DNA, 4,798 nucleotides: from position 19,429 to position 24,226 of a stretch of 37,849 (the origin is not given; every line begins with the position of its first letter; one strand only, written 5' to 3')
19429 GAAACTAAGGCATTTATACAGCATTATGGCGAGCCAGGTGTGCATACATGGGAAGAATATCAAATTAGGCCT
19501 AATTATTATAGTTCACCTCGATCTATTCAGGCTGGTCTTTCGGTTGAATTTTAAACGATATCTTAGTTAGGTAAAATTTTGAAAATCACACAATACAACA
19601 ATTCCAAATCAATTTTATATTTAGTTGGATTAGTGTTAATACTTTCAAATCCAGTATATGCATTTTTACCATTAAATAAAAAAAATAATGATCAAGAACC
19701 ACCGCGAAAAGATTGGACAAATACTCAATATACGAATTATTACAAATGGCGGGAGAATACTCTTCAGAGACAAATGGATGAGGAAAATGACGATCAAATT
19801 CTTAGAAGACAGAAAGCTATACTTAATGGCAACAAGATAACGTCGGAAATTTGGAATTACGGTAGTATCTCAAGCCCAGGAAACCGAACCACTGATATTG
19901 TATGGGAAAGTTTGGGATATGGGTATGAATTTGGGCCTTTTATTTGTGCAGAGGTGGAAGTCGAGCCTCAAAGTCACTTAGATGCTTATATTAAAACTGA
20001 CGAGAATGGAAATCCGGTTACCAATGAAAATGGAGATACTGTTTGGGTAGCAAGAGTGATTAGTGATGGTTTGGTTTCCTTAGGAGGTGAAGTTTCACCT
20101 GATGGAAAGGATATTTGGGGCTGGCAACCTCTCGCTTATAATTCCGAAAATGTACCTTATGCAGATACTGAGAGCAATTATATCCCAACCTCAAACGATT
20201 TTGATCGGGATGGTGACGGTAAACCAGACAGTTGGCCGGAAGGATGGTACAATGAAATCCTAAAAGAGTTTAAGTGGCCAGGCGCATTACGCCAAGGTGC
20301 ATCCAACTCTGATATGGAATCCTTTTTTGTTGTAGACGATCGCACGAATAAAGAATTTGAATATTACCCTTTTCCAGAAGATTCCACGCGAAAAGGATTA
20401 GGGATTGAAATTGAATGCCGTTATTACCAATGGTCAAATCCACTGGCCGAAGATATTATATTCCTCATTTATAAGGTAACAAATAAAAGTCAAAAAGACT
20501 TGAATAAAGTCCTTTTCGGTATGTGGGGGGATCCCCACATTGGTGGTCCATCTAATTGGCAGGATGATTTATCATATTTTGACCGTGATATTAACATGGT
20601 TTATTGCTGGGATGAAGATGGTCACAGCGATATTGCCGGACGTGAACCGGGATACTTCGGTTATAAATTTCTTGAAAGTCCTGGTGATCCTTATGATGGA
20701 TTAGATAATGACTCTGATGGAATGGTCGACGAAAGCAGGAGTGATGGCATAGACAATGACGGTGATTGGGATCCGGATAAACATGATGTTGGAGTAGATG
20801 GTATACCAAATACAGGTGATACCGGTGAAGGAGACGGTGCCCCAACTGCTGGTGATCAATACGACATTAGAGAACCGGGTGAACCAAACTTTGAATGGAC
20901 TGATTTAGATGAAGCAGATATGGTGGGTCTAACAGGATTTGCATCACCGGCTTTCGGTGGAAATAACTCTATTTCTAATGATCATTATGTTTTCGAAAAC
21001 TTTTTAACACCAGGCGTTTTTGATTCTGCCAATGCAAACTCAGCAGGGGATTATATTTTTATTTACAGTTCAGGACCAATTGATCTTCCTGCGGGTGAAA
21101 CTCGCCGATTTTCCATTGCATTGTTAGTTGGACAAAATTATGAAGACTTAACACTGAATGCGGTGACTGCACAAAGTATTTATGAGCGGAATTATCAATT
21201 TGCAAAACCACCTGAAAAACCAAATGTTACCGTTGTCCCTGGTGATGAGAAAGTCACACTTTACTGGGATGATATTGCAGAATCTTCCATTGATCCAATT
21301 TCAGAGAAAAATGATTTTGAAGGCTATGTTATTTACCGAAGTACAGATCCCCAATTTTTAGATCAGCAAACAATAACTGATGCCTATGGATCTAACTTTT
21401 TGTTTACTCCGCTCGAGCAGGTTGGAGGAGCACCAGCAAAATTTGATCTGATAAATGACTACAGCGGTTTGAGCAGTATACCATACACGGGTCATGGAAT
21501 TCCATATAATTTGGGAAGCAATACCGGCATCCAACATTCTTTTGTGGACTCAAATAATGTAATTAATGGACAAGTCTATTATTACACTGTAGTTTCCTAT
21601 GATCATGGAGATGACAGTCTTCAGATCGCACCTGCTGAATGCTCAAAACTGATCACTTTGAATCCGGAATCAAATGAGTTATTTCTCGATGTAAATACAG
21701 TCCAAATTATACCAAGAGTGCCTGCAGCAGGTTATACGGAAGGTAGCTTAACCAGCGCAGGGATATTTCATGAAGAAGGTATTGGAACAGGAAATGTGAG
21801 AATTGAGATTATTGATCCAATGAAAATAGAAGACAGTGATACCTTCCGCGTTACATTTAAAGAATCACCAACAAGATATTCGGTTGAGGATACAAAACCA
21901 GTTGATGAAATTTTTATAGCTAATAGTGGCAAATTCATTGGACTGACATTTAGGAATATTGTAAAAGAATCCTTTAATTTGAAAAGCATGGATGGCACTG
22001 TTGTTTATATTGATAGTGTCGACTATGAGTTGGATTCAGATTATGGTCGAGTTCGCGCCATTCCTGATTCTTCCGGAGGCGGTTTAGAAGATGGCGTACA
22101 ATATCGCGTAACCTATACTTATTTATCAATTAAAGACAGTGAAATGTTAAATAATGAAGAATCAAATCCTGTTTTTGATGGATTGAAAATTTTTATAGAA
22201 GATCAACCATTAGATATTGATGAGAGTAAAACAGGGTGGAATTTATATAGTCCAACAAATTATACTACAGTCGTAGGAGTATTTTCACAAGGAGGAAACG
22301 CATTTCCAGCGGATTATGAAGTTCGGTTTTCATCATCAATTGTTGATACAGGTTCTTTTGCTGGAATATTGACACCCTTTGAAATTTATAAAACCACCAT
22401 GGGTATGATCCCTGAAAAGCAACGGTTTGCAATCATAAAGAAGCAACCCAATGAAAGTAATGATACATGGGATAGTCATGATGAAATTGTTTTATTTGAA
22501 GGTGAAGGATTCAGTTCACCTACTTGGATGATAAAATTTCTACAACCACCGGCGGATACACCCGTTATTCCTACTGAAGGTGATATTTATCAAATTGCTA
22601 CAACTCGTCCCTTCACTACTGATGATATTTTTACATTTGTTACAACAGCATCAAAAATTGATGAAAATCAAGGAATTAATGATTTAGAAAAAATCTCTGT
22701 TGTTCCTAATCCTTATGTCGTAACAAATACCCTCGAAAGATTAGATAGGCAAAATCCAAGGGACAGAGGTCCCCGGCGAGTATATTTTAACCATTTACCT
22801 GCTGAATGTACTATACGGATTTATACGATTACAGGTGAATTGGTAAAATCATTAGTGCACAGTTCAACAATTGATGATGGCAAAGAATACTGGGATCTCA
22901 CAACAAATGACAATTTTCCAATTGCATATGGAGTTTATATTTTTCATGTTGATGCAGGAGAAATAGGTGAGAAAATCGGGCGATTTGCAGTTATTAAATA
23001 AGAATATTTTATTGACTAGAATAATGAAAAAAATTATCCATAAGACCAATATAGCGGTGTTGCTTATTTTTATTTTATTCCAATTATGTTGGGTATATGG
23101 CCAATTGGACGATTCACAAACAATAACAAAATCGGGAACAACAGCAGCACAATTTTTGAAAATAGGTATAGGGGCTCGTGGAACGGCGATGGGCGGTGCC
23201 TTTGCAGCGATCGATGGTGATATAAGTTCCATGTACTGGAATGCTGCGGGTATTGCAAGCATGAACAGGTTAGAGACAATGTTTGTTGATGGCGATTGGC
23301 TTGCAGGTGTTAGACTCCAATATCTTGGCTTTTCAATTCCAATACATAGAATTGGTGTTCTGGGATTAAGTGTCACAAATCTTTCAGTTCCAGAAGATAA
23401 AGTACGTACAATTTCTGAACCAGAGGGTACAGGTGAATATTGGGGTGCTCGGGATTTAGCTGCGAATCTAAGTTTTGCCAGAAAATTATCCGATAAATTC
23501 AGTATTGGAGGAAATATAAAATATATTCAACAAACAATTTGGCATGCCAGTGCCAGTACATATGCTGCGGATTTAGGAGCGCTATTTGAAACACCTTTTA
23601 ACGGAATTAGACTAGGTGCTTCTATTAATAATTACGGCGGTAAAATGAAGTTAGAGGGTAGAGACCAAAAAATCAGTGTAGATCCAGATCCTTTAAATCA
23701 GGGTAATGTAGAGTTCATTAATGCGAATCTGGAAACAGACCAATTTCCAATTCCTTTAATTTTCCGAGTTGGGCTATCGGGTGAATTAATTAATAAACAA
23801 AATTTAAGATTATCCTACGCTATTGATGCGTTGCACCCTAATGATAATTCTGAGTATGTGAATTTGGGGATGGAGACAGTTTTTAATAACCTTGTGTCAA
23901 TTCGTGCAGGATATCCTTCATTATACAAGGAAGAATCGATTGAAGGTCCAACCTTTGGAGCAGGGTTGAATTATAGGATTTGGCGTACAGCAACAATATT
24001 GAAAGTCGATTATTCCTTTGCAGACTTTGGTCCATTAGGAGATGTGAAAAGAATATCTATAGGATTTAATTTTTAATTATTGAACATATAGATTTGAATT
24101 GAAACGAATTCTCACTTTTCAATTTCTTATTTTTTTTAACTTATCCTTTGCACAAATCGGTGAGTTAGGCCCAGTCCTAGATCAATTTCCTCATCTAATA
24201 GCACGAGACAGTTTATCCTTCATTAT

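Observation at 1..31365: Peptidoglycan-scavenging locus combining T9SS-secreted murein hydrolases with muropeptide-recycling enzymes and transporters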

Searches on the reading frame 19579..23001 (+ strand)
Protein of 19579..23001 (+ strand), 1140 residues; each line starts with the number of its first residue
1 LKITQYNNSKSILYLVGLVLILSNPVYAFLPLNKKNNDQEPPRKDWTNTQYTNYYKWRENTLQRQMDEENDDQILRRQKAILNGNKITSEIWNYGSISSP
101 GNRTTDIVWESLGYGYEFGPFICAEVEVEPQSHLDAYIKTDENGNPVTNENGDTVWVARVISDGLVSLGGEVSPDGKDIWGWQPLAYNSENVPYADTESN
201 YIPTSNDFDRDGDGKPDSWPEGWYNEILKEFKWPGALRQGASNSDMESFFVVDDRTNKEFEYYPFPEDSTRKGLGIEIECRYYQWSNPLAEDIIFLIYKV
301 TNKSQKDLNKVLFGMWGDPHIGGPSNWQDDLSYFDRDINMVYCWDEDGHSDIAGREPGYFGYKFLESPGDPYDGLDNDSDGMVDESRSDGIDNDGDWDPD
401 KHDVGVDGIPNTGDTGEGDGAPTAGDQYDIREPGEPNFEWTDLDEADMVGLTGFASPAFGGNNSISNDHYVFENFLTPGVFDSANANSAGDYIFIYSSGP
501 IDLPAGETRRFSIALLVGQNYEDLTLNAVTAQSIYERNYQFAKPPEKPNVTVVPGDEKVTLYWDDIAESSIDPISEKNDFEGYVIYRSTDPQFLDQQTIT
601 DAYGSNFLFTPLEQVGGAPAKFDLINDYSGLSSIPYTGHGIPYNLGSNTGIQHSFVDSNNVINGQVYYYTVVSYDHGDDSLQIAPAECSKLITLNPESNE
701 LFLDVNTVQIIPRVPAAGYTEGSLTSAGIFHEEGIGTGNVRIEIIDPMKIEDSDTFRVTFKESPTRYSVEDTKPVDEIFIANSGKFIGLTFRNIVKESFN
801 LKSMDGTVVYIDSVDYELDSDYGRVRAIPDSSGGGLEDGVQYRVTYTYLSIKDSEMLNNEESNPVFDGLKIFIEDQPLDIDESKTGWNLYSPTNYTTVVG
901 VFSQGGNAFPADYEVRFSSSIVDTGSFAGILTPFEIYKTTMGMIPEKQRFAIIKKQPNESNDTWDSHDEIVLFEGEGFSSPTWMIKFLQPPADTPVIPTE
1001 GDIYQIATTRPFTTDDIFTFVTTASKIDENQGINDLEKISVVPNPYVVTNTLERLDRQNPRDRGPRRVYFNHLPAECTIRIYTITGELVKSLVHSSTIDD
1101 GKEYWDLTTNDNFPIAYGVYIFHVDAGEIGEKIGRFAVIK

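Call 4: search_protein_families(library=pfam, proteins=[window:19579-23001:+], max_evalue=0.01)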
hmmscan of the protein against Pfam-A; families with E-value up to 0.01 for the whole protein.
window:19579-23001:+ (1140 aa): 0 families

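Call 8: search_protein_families(library=ncbifam, proteins=[window:19579-23001:+], max_evalue=0.001)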
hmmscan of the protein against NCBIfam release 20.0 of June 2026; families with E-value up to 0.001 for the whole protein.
window:19579-23001:+ (1140 aa): 1 family
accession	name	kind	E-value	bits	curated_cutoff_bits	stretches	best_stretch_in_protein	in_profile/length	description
NF052337.1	tail_tube_6XGR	equivalog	1.3e-05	24.8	60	1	775-861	96-181/245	phage tail tube protein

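Call 17: search_solved_structures(query=window:19579-23001:+, max_evalue=1)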
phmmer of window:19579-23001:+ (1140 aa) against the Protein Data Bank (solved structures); distinct sequences matched with E-value up to 1: 0.

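Call 29: search_protein_families(library=pfam, proteins=[window:19579-23001:+], max_evalue=1)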
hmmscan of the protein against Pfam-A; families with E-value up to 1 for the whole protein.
window:19579-23001:+ (1140 aa): 1 family
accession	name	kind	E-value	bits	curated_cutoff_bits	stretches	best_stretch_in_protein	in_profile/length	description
PF23446.1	LysM1_NFP_LYK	-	0.28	12.5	36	1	582-606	4-28/60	NFP/LYK LysM1 domain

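Call 51: find_homologous_proteins(query=window:19579-23001:+, max_evalue=0.00001)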
Query window:19579-23001:+ (1140 aa): 1837 proteins with E <= 0.00001 among 8000 candidates; the best 120 are listed.
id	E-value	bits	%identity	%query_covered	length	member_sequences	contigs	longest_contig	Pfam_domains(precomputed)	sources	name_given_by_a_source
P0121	0.0e+0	2364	86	100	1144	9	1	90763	-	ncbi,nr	ncbi:MAG: hypothetical protein CMG57_06925 [Candidatus Marinimicrobia bacterium]|nr:hypothetical pro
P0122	0.0e+0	2248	83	100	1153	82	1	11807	-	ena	-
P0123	0.0e+0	2220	82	99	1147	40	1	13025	-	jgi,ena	jgi:hypothetical protein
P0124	0.0e+0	2215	81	100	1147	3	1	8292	-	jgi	jgi:hypothetical protein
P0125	0.0e+0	2208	82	99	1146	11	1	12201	-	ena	-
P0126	0.0e+0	2198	81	99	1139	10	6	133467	-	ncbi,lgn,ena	-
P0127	0.0e+0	2194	82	99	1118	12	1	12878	-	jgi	-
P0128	0.0e+0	2046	77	98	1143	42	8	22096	-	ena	-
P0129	0.0e+0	1981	74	99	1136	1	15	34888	-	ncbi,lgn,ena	-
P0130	0.0e+0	1824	68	99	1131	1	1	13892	-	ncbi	-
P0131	0.0e+0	1806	69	99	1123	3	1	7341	-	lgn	-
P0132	0.0e+0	1804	69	99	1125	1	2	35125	-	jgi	-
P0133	0.0e+0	1791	69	99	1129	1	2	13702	-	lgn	-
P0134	0.0e+0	1781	68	99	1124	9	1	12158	-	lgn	-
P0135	0.0e+0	1773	67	98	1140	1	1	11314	-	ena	-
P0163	0.0e+0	1629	62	96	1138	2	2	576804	-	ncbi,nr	ncbi:MAG: hypothetical protein ONB49_11560 [candidate division KSB1 bacterium]|nr:hypothetical prote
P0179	0.0e+0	1601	62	99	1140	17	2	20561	-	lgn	-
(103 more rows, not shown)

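Call 55: find_encoding_contigs(protein=P0163, flank=10000, max_places=2)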
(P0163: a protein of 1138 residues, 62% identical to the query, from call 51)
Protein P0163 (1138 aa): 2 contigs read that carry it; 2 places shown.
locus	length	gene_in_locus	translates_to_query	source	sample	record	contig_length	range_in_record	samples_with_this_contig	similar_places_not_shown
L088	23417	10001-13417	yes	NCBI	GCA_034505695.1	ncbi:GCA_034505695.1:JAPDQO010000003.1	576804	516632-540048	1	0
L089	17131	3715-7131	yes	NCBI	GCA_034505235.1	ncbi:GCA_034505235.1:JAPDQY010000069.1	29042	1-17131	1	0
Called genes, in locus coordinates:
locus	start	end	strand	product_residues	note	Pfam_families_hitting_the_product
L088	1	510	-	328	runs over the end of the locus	PF00348:polyprenyl_synt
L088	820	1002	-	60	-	-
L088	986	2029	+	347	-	PF01008:IF-2B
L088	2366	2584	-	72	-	-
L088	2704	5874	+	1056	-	PF01839:FG-GAP (faint), PF13517:FG-GAP_3, PF13585:CHU_C (faint), PF13860:FlgD_ig, PF18962:Por_Secre_tail (weak)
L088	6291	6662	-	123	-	-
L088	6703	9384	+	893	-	PF13620:CarboxypepD_reg, PF13715:CarbopepD_reg_2, PF07715:Plug, PF00593:TonB_dep_Rec_b-barrel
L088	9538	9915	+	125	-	PF05635:23S_rRNA_IVP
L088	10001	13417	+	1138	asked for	-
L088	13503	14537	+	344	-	PF19572:PorV (faint)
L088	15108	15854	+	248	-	PF00300:His_Phos_1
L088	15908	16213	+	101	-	PF01248:Ribosomal_L7Ae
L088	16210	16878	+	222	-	PF01812:5-FTHF_cyc-lig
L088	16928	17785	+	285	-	PF02737:3HCDH_N, PF00725:3HCDH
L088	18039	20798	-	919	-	PF01326:PPDK_N, PF00391:PEP-utilizers, PF02896:PEP-utilizers_C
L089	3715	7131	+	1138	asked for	-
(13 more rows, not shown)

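Call 68: predict_structure(alignment_id=A2)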
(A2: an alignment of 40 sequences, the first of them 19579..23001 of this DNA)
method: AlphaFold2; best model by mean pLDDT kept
length: 1140 residues; sequences in the alignment: 40
mean_pLDDT: 67.6   pTM: 0.49
mean pLDDT of the five models: 67.6, 67.0, 62.5, 61.3, 54.5
residues with pLDDT >= 90: 94; 70-90: 533; 50-70: 283; < 50: 230
segments of 3 or more residues with pLDDT < 50: 28-37, 81-116, 166-169, 236-244, 286-291, 386-392, 397-449, 538-543, 594-651, 681-684, 693-700, 1047-1063, 1111-1113
pLDDT, mean of each block of 10 residues (from residue 1): 66 77 55 46 58 69 74 70 43 32 33 47 77 76 83 81 57 63 77 76 67 71 63 48 54 73 66 78 55 70 79 73 60 73 71 60 67 58 49 47 34 30 28 29 43 70 72 74 59 74 74 72 76 58 59 76 69 58 64 37 28 31 27 28 30 62 71 61 52 41 66 84 84 87 83 90 89 90 78 91 91 89 84 83 93 79 74 88 88 88 86 88 66 88 83 69 80 82 90 85 91 91 88 85 51 36 65 90 85 84 73 62 89 79
secondary structure, 60 per line:
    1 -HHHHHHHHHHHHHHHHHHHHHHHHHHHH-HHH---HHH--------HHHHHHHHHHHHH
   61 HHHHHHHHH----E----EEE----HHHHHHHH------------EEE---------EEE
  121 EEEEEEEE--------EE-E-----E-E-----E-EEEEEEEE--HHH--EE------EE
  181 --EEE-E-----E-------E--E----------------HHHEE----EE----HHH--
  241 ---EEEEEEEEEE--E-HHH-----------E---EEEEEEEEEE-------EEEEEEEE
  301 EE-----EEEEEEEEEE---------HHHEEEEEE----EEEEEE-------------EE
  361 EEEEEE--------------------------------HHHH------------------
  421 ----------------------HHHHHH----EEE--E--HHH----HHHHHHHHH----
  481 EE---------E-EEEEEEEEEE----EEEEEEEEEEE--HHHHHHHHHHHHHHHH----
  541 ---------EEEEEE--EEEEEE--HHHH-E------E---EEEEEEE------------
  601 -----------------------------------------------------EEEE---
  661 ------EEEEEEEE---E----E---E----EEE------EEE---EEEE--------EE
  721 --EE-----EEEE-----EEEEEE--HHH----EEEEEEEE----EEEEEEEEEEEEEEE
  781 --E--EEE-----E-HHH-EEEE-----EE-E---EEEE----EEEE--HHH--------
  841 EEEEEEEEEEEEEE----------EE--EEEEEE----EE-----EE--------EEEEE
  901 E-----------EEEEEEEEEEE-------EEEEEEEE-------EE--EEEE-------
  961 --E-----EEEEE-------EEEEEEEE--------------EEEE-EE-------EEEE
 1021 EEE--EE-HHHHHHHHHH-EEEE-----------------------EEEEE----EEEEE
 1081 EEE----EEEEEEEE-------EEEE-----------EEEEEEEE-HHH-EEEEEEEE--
elements in order (helices of 4 or more, strands of 3 or more residues): H2-29 H48-69 E79-81 H86-93 E106-108 E118-128 E156-163 E183-185 E244-253 E276-285 E293-302 E308-317 E330-335 E340-345 E359-366 H399-402 H443-448 E453-455 H468-476 E494-503 E508-518 H521-536 E550-555 E558-563 H566-569 E582-588 E654-657 E667-674 E692-694 E701-703 E707-710 E730-733 E739-744 E754-761 E766-780 E786-788 E800-803 E816-819 E824-827 E841-854 E869-874 E896-901 E913-923 E931-938 E950-953 E969-973 E981-988 E1003-1006 E1017-1023 H1029-1038 E1040-1043 E1067-1071 E1076-1083 E1088-1095 E1103-1106 E1118-1125 E1131-1138

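Call 70: fold_search(model_id=the predicted structure, library=pdb)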
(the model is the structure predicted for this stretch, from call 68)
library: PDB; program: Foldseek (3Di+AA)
matches with E <= 10: 367; with E <= 0.001: 11
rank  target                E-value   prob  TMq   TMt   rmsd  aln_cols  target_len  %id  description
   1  7ptp_A                7.0e-05  0.69  0.09  0.12  36.7       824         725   10  In-situ structure of pentameric S-layer protein (released 2021-12-15)
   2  8rf0_A                1.6e-04  1.00  0.12  0.06  21.3       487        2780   11  WT-CGS sample in nanodisc (released 2024-03-20)
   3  8ho7_A                2.6e-04  1.00  0.12  0.16  10.1       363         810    9  The cryo-EM structure of cellobiose phosphorylase from Clostridium thermocellum (released 2023-12-13)
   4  5m11                  5.2e-04  0.82  0.09  0.14  31.6       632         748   12  Structural and functional probing of PorZ, an essential bacterial surface component of the type-IX secretion system of h (released 2016-11-09)
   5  7b2m_A                5.2e-04  0.44  0.09  0.12  32.0       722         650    8  Cryo-EM structure of complement C4b in complex with nanobody E3 (released 2022-03-02)
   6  8ho8_A                6.3e-04  1.00  0.13  0.17  11.5       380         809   11  The cryo-EM structure of cellobiose phosphorylase from Clostridium thermocellum in complex with cellobiose (released 2023-12-13)
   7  8ho9_A                7.0e-04  1.00  0.13  0.17  12.7       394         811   10  The cryo-EM structure of cellobiose phosphorylase from Clostridium thermocellum (cysteine-to-serine varient) (released 2023-12-13)
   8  9ju0_BBB              7.4e-04  0.99  0.15  0.18  16.3       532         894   10  C-terminally truncated dextran dextrinase bound with acarbose (released 2025-09-03)
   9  8bou_B                7.8e-04  1.00  0.13  0.18   4.9       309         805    9  Crystal structure of Blautia producta GH94 (released 2023-11-29)
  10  8bou_A                7.8e-04  1.00  0.12  0.17   9.5       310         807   11  Crystal structure of Blautia producta GH94 (released 2023-11-29)
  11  8hob_A                8.2e-04  1.00  0.12  0.17  13.1       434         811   10  The cryo-EM structure of cellobiose phosphorylase from Clostridium thermocellum ( variant) (released 2024-03-20)
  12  8rf9                  1.1e-03  1.00  0.13  0.06  18.7       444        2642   10  CgsiGP1 sample in nanodisc (released 2024-03-20)
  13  9ju0_CCC              1.2e-03  0.99  0.15  0.18  16.3       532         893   10  C-terminally truncated dextran dextrinase bound with acarbose (released 2025-09-03)
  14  4zle                  1.9e-03  1.00  0.12  0.16  13.0       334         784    9  Cellobionic acid phosphorylase - ligand free structure (released 2015-06-10)
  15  9ju0_AAA              2.0e-03  0.98  0.14  0.17  16.3       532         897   10  C-terminally truncated dextran dextrinase bound with acarbose (released 2025-09-03)
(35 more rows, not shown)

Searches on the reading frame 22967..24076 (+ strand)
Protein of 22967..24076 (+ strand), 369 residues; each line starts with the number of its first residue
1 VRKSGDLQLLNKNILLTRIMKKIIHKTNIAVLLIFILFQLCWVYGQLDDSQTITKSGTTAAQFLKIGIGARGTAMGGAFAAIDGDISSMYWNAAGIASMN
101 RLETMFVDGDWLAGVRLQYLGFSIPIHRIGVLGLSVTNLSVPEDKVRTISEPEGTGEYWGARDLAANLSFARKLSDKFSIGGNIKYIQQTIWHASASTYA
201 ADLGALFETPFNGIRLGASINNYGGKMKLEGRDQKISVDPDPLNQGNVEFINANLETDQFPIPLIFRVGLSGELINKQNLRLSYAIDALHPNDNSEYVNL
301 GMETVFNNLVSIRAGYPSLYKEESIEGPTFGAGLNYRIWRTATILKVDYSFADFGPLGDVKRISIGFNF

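Call 4: search_protein_families(library=pfam, proteins=[window:22967-24076:+], max_evalue=0.01)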
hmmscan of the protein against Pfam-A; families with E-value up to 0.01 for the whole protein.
window:22967-24076:+ (369 aa): 3 families
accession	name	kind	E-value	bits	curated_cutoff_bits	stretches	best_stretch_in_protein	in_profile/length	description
PF03687.19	UPF0164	-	6.3e-06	25.7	21.4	1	57-185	37-161/325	Uncharacterised protein family (UPF0164)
PF19572.5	PorV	-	8.7e-05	22.6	27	1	55-235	7-204/243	Type IX secretion system protein PorV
PF03349.22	Toluene_X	-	0.0017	17.3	29.7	1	65-201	17-129/421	Outer membrane protein transport protein (OMPP1/FadL/TodX)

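Call 8: search_protein_families(library=ncbifam, proteins=[window:22967-24076:+], max_evalue=0.001)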
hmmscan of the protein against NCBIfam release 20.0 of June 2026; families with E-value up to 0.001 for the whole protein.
window:22967-24076:+ (369 aa): 4 families
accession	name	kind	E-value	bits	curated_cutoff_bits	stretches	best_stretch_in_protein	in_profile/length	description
NF033709.1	PorV_fam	subfamily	5.8e-60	203.6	90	1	58-369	1-326/326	PorV/PorQ family protein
NF033711.1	T9SS_PorQ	equivalog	1.2e-21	77.1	220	1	52-228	17-192/335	type IX secretion system protein PorQ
NF052325.1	PorVQ2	equivalog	3.6e-21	75.5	325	1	47-208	13-185/354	putative type IX sorting system protein PorV2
NF033710.1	T9SS_OM_PorV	equivalog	9e-19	67.9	250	1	45-235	10-216/367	type IX secretion system outer membrane channel protein PorV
